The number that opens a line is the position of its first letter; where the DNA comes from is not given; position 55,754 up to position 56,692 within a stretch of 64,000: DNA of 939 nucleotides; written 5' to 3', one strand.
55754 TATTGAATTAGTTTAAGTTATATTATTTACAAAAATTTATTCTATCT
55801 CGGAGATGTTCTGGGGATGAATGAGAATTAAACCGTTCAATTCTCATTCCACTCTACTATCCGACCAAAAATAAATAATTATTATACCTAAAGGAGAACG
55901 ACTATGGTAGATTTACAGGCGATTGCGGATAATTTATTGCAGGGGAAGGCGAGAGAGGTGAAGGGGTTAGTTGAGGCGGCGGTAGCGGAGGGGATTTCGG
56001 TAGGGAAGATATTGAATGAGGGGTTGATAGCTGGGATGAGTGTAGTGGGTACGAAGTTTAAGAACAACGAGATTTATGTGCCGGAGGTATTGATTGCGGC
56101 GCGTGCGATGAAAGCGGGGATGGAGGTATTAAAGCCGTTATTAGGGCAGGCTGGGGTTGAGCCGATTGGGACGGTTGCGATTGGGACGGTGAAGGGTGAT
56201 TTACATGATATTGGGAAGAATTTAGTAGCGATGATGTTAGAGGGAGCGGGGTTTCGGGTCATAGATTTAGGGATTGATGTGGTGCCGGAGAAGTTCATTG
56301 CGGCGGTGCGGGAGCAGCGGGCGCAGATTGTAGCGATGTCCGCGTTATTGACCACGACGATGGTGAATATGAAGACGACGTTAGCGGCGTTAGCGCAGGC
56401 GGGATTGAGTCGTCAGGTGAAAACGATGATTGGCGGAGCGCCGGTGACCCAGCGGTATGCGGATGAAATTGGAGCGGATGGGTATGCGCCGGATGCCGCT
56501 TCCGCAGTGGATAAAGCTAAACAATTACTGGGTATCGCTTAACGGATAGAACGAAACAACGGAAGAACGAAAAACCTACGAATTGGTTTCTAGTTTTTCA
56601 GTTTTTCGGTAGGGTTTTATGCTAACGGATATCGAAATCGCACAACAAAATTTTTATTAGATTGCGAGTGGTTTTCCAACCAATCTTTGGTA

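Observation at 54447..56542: PocR-AraC regulator next to a corrinoid-protein gene with alien, G-ending codon usage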

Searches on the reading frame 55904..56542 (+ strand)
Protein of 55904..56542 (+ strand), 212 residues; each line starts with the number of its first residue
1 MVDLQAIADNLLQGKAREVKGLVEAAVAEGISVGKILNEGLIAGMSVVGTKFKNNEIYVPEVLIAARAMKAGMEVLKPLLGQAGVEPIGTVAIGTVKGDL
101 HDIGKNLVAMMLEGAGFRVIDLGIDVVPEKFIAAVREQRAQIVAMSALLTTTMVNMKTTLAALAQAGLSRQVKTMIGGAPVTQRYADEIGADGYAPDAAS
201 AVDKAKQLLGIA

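Call 6: search_protein_families(library=pfam, proteins=[window:55904-56542:+])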
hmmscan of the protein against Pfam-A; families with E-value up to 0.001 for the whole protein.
window:55904-56542:+ (212 aa): 2 families
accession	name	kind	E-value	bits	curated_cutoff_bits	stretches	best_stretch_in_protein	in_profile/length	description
PF02310.24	B12-binding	-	2.7e-28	98.7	32.1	1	90-202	2-120/121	B12 binding domain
PF02607.22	B12-binding_2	-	3.7e-21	75.5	23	1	5-77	3-74/74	B12 binding domain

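Call 7: find_encoding_contigs(protein=window:55904-56542:+, flank=10000, max_places=10)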
Protein window:55904-56542:+ (212 aa): no gene with exactly this product is on record in the collection.

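Call 8: find_homologous_proteins(query=window:55904-56542:+)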
Query window:55904-56542:+ (212 aa): 8000 proteins with E <= 0.001 among 8000 candidates; the best 120 are listed.
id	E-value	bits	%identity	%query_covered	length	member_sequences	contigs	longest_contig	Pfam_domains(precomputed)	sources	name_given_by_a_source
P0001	4.4e-123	426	100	100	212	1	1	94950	PF02607.23,PF02310.25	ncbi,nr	ncbi:MAG: corrinoid protein [bacterium]|nr:corrinoid protein [bacterium]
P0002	6.3e-105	367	84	100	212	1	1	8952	PF02607.23,PF02310.25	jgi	jgi:5-methyltetrahydrofolate--homocysteine methyltransferase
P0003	9.0e-104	363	83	100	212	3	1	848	PF02607.23,PF02310.25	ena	-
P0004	1.5e-103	362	83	100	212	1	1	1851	PF02607.23,PF02310.25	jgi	jgi:5-methyltetrahydrofolate--homocysteine methyltransferase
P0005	1.9e-103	362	83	100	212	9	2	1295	PF02607.23,PF02310.25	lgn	-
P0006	2.1e-101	355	82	100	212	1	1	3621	PF02607.23,PF02310.25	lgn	-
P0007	4.4e-101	354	81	100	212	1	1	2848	PF02607.23,PF02310.25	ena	-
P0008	1.3e-96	340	79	100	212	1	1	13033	PF02607.23,PF02310.25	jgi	jgi:5-methyltetrahydrofolate--homocysteine methyltransferase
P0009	3.0e-96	339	77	100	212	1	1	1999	PF02607.23,PF02310.25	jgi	jgi:5-methyltetrahydrofolate--homocysteine methyltransferase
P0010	3.4e-93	329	76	99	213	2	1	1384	PF02607.23,PF02310.25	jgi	jgi:5-methyltetrahydrofolate--homocysteine methyltransferase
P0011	5.3e-93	328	74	100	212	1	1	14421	PF02607.23,PF02310.25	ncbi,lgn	ncbi:MAG: B12-binding domain-containing protein [bacterium]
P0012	1.4e-92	327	76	100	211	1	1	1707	PF02607.23,PF02310.25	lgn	-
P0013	2.7e-92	326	76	100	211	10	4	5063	PF02607.23,PF02310.25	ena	-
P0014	5.8e-92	325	74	100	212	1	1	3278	PF02607.23,PF02310.25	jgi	jgi:5-methyltetrahydrofolate--homocysteine methyltransferase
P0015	7.8e-92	324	74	100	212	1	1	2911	PF02607.23,PF02310.25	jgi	jgi:5-methyltetrahydrofolate--homocysteine methyltransferase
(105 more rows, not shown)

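Call 9: find_encoding_contigs(protein=P0001, flank=10000, max_places=3)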
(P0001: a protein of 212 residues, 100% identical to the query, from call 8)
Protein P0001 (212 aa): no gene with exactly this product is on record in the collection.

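Call 10: find_encoding_contigs(protein=P0002, flank=10000, max_places=3)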
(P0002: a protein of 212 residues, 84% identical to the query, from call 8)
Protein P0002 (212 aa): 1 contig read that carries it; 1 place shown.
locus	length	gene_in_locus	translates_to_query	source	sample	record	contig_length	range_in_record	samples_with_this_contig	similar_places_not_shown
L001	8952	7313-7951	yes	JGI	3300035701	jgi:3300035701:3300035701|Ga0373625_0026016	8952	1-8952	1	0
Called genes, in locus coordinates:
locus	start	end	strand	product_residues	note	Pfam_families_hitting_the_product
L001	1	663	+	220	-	?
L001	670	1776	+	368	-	PF01594:AI-2E_transport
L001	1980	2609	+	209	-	PF00485:PRK, PF13238:AAA_18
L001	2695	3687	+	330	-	PF07396:Porin_O_P, PF07642:BBP2 (weak)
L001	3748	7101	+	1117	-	PF02837:Glyco_hydro_2_N, PF22666:Glyco_hydro_2_N2, PF00703:Glyco_hydro_2, PF02836:Glyco_hydro_2_C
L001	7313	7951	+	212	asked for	PF02607:B12-binding_2, PF02310:B12-binding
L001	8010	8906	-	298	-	PF01259:SAICAR_synt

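Call 11: find_encoding_contigs(protein=P0008, flank=10000, max_places=3)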
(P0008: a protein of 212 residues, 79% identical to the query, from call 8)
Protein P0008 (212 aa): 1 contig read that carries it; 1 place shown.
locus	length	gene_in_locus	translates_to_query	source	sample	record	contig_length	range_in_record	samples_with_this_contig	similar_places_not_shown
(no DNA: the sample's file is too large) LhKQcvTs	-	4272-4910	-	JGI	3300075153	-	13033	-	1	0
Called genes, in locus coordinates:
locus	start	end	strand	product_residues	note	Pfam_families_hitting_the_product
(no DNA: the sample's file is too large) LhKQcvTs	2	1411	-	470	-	?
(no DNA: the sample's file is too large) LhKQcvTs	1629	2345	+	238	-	-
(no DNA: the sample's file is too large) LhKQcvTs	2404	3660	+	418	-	PF10114:PocR, PF12833:HTH_18, PF00165:HTH_AraC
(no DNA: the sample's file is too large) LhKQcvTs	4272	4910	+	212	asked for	PF02607:B12-binding_2, PF02310:B12-binding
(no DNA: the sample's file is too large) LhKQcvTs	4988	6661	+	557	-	PF01268:FTHFS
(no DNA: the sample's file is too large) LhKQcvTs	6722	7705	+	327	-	PF01208:URO-D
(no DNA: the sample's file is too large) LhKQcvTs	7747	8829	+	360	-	PF01208:URO-D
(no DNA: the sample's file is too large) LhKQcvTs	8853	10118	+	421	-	PF09861:Lar_N, PF21113:LarA_C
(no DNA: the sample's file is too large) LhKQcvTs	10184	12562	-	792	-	-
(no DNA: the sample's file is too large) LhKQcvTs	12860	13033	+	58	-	?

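Call 13: find_related_loci(query=window:55904-56542:+, collection=genome_contigs, flank=10000)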
Query window:55904-56542:+ (212 aa) in genome_contigs; peptide patterns used: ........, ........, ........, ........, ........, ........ (x = any residue, [..] = any of these).
600 stretches matched a pattern (row limit reached: there are more); 585 encode a relative of the query (tblastn E <= 1e-3); the best 80 are kept; 80 distinct loci.
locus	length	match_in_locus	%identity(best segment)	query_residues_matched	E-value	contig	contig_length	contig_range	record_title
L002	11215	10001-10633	74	1-211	9e-103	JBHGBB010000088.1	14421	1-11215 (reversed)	MAG: bacterium isolate SBS.BIN.55 SBSBIN55_contig_88, whole genome shotgun sequence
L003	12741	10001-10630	70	1-210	2e-94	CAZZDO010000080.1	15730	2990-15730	MAG TPA_asm: uncultured Armatimonadia bacterium isolate SRP098346_co1_170 genome assembly, contig: NODE_4030_length_1573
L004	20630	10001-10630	70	1-210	6e-92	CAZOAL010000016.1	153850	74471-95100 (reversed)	MAG TPA_asm: uncultured bacterium isolate SRP119689_co1_304 genome assembly, contig: NODE_67_length_153850_cov_26.512845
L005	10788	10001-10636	67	1-212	2e-90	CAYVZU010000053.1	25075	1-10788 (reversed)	MAG TPA_asm: uncultured Fibrobacterota bacterium isolate SRP062349_co5_336 genome assembly, contig: NODE_558_length_2507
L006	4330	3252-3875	69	3-211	1e-89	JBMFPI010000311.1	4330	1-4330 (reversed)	MAG: Armatimonadota bacterium isolate KM4338-59 NODE_311_length_4330_cov_3.393369, whole genome shotgun sequence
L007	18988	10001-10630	68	1-210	1e-89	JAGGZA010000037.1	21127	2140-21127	MAG: Candidatus Aerophobetes bacterium isolate AUK192 PB_MBMC_146_c_000000000375, whole genome shotgun sequence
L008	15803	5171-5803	66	1-211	6e-89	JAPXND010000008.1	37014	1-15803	MAG: Armatimonadota bacterium isolate binned_ad_5.80 NODE_1088_length_37014_cov_1.251823, whole genome shotgun sequence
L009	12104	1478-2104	66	4-212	2e-88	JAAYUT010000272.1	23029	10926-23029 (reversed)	MAG: Candidatus Atribacter fermentans isolate AS27yjCOA_181 60372_AS27, whole genome shotgun sequence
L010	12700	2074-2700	67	1-209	3e-88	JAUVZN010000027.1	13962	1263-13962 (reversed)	MAG: Candidatus Aerophobetes bacterium isolate CSMAG_1269 CSMAG_1269_k141_409101_length_13962_cov_46.1358, whole genome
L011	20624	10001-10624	68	3-211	3e-88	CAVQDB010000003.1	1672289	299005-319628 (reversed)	MAG: uncultured Armatimonadetes bacterium isolate MFD02416.bin.3.344 genome assembly, contig: contig_52848, whole genome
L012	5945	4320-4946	68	1-209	4e-88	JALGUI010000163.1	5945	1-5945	MAG: Candidatus Zipacnadia bacterium isolate Meg22_1214_Bin_164 Meg22_1214_Bin_164_scaffold_55196, whole genome shotgun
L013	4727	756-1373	68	4-209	1e-87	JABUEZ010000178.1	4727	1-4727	MAG: Candidatus Profundicultor aquiphilus isolate Ch31 NODE_11993_length_4727_cov_2.77391_ID_8710569, whole genome shotg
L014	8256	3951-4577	68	1-209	1e-86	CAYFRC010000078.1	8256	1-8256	MAG TPA_asm: uncultured Oscillospiraceae bacterium isolate ERP107106_co1_198 genome assembly, contig: NODE_8417_length_8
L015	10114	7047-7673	63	1-209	1e-86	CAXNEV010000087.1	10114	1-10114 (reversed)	MAG: Candidatus Latescibacterota bacterium isolate TH-08apr19-86 genome assembly, contig: TH-08apr19-C17452, whole genom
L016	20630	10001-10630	70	1-209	2e-86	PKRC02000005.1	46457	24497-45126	MAG: Clostridia bacterium isolate ZC4RG12 NODE_488_length_46457_cov_42.780505, whole genome shotgun sequence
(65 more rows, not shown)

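Call 17: find_related_loci(query=window:55904-56542:+, collection=metagenome_contigs, flank=6000)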
Query window:55904-56542:+ (212 aa) in metagenome_contigs; peptide patterns used: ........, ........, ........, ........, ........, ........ (x = any residue, [..] = any of these).
600 stretches matched a pattern (row limit reached: there are more); 587 encode a relative of the query (tblastn E <= 1e-3); the best 80 are kept; 80 distinct loci.
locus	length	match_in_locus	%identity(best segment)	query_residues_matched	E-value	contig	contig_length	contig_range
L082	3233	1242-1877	71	1-212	3e-96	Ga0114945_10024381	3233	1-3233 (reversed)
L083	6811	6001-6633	67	2-212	9e-92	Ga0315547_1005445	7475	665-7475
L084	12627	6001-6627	67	1-209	2e-91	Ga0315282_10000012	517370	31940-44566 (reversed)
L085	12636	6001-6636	67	1-212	2e-90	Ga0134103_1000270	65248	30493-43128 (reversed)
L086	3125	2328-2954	67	1-209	2e-91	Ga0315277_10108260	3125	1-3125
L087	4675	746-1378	66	1-212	4e-88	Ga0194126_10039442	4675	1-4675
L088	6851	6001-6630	65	1-210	1e-87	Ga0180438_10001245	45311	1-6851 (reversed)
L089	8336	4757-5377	66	4-211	2e-86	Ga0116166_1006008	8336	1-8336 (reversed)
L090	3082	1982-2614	64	1-211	3e-87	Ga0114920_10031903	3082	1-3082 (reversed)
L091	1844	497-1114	66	4-209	3e-90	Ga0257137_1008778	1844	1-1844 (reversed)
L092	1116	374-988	66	4-210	3e-93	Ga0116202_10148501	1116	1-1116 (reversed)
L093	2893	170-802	63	1-211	3e-87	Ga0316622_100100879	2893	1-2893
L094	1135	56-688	65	1-212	5e-92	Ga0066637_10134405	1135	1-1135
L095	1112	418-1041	66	1-209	1e-91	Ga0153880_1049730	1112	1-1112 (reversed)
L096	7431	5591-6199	66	1-203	8e-85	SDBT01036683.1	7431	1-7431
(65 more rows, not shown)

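Call 18: find_encoding_contigs(protein=P0006, flank=5000, max_places=2)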
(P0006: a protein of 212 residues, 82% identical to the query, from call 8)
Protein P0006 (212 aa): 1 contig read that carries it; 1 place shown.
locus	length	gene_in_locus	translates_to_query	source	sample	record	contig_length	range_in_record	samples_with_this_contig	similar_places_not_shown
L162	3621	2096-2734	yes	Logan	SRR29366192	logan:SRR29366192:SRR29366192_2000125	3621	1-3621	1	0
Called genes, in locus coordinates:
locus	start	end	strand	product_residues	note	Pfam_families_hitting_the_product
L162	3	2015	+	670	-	?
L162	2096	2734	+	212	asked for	PF02607:B12-binding_2, PF02310:B12-binding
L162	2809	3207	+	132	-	PF01268:FTHFS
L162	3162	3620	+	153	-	?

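Call 19: find_encoding_contigs(protein=P0007, flank=5000, max_places=2)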
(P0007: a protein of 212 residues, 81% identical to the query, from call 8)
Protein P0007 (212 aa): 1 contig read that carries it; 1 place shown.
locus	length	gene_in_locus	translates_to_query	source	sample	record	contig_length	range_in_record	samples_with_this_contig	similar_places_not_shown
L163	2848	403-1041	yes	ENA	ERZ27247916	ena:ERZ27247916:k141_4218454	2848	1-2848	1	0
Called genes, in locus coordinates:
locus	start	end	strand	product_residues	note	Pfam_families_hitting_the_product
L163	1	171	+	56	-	?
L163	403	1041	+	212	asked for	PF02607:B12-binding_2, PF02310:B12-binding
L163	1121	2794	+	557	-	PF01268:FTHFS, PF01656:CbiA (faint)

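Call 20: find_encoding_contigs(protein=P0004, flank=5000, max_places=2)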
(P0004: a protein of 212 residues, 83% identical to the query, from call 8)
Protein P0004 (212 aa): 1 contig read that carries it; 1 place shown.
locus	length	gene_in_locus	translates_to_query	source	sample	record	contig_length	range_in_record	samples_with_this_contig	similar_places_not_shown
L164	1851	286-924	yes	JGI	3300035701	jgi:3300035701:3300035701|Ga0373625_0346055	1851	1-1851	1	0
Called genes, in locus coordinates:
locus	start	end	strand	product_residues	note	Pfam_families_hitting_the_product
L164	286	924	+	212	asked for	PF02607:B12-binding_2, PF02310:B12-binding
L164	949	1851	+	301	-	?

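Call 21: find_encoding_contigs(protein=P0005, flank=5000, max_places=2)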
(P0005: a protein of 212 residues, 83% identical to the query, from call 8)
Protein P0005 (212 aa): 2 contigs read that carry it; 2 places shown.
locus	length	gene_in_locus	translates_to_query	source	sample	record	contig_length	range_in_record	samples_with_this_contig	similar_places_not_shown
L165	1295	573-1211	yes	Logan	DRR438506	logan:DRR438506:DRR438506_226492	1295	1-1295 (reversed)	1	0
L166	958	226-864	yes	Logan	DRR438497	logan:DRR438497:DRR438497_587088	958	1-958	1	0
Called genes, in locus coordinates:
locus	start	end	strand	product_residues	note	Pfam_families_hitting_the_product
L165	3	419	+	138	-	?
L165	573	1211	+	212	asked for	PF02607:B12-binding_2, PF02310:B12-binding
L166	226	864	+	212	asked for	PF02607:B12-binding_2, PF02310:B12-binding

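Call 57: search_solved_structures(query=window:55904-56542:+, max_evalue=1e-10)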
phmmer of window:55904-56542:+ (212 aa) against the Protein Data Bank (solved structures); distinct sequences matched with E-value up to 1e-10: 16.
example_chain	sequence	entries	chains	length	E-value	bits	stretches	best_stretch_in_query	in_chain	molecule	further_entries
1y80_A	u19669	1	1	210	2e-65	223.4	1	7-209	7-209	Predicted cobalamin binding protein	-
7xcn_M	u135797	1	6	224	2.9e-49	170.7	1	23-211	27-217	Trimethylamine methyltransferase corrinoid protein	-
3ezx_A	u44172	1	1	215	5.4e-35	124.2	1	19-205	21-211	Monomethylamine corrinoid protein 1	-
4jgi_A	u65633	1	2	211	5.5e-34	120.9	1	10-204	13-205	Putative uncharacterized protein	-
8ssd_A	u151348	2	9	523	5.3e-27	98.1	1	9-192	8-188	Methionine synthase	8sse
9cbp_A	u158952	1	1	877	2e-26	96.2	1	8-192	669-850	Methionine synthase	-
8ssc_A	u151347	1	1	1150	3.1e-26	95.6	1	8-192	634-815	Methionine synthase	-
9cbq_A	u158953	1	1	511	8.4e-26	94.2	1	8-192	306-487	Methionine synthase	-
9cbo_A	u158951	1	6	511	1.1e-25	93.8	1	8-192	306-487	Methionine synthase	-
9cbr_A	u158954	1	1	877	1.3e-25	93.6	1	8-192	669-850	Methionine synthase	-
2i2x_B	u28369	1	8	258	5.2e-25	91.6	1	7-204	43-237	Methyltransferase 1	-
1bmt_A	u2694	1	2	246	1.5e-22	83.6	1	34-186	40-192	METHIONINE SYNTHASE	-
3bul_A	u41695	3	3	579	4.2e-22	82.1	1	30-185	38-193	Methionine synthase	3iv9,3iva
8g3h_A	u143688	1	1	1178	7.2e-21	78.1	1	32-191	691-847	Methionine synthase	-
1k7y_A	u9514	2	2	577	3.2e-20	76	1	34-185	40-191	methionine synthase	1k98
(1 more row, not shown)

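Call 58: search_protein_families(library=ncbifam, proteins=[window:55904-56542:+])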
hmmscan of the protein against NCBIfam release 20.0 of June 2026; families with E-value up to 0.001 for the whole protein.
window:55904-56542:+ (212 aa): 14 families
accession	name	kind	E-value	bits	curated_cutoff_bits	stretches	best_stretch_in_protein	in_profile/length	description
NF047996.1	corrin_MtgC_2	exception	3.8e-66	222.6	370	1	6-209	7-210/212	glycine betaine-specific corrinoid protein MtgC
TIGR02370.1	pyl_corrinoid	subfamily_domain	2.1e-57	193.7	215.3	1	8-201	3-197/197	methyltransferase cognate corrinoid protein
NF041607.1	dimeth_corrin_MtbC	equivalog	3.8e-54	183.3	350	1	7-209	1-203/203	dimethylamine corrinoid protein MtbC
NF047995.1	corrinoid_MtgC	exception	6.9e-52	176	310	1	7-209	8-213/215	glycine betaine-specific corrinoid protein MtgC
TIGR02082.1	metH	equivalog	3.9e-38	130.8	1010.85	1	8-200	651-843/1182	methionine synthase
NF040655.1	MtaC_Meth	equivalog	1.3e-36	126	420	1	4-208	36-237/253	methanol--corrinoid protein MtaC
NF040669.1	MtaC2_Meth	equivalog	1.6e-34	119.5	450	1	5-202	44-239/267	methanol--corrinoid protein MtaC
NF007024.0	PRK09490.1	equivalog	6.5e-30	103.7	1497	1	10-184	668-845/1234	methionine synthase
NF002612.0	PRK02261.1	equivalog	1.2e-13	50.8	110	1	90-181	5-95/148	methylaspartate mutase subunit S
TIGR01501.1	MthylAspMutase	equivalog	6.5e-10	38.9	135.8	1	90-179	3-91/134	methylaspartate mutase subunit S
NF052513.1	TransRegCarH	equivalog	1.4e-09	37.6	400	1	7-192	87-262/274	HTH-type transcriptional repressor CarH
TIGR00640.1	acid_CoA_mut_C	subfamily_domain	1.4e-06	28.3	57.45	1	97-180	11-93/132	methylmalonyl-CoA mutase C-terminal domain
NF052385.1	Lys_5_6_beta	equivalog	3.8e-06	26.8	280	1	116-194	138-219/241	lysine 5,6-aminomutase subunit beta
NF040743.1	ornith_mutase_E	equivalog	8.7e-05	20.7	800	1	91-193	598-707/730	D-ornithine 4,5-aminomutase subunit OraE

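Call 65: find_encoding_contigs(protein=P0009, flank=3000, max_places=2)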
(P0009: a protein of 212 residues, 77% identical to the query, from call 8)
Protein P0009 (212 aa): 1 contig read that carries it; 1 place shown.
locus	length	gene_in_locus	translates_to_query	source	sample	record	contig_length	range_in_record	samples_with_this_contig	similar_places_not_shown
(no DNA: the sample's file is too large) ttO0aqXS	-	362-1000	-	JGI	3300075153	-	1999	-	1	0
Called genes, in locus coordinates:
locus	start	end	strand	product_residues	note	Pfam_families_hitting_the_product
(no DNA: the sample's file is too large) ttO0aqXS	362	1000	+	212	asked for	PF02607:B12-binding_2, PF02310:B12-binding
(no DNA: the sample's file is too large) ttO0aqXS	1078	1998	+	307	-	?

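Call 66: find_encoding_contigs(protein=P0010, flank=3000, max_places=2)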
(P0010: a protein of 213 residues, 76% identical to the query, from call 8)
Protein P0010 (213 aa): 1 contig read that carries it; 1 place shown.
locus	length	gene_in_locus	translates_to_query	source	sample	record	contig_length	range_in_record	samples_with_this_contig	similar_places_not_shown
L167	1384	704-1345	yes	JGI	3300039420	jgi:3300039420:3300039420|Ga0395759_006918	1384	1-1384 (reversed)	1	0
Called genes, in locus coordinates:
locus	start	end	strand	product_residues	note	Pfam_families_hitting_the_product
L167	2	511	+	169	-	PF01208:URO-D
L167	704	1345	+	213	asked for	PF02607:B12-binding_2, PF02310:B12-binding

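Call 67: find_encoding_contigs(protein=P0013, flank=5000, max_places=2)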
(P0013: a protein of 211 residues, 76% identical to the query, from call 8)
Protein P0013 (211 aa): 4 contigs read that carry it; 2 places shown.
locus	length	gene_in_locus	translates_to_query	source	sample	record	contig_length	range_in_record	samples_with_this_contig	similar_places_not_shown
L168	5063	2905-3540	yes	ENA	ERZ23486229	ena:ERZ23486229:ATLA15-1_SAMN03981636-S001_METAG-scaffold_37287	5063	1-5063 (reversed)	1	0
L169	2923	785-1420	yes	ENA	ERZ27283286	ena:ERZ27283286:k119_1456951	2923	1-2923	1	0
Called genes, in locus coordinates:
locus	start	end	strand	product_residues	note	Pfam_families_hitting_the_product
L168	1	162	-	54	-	?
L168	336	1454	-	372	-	PF01208:URO-D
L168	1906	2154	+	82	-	-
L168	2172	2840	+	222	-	PF01208:URO-D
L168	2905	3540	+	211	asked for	PF02607:B12-binding_2, PF02310:B12-binding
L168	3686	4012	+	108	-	-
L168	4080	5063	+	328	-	?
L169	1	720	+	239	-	?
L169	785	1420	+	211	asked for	PF02607:B12-binding_2, PF02310:B12-binding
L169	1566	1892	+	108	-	-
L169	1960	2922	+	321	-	?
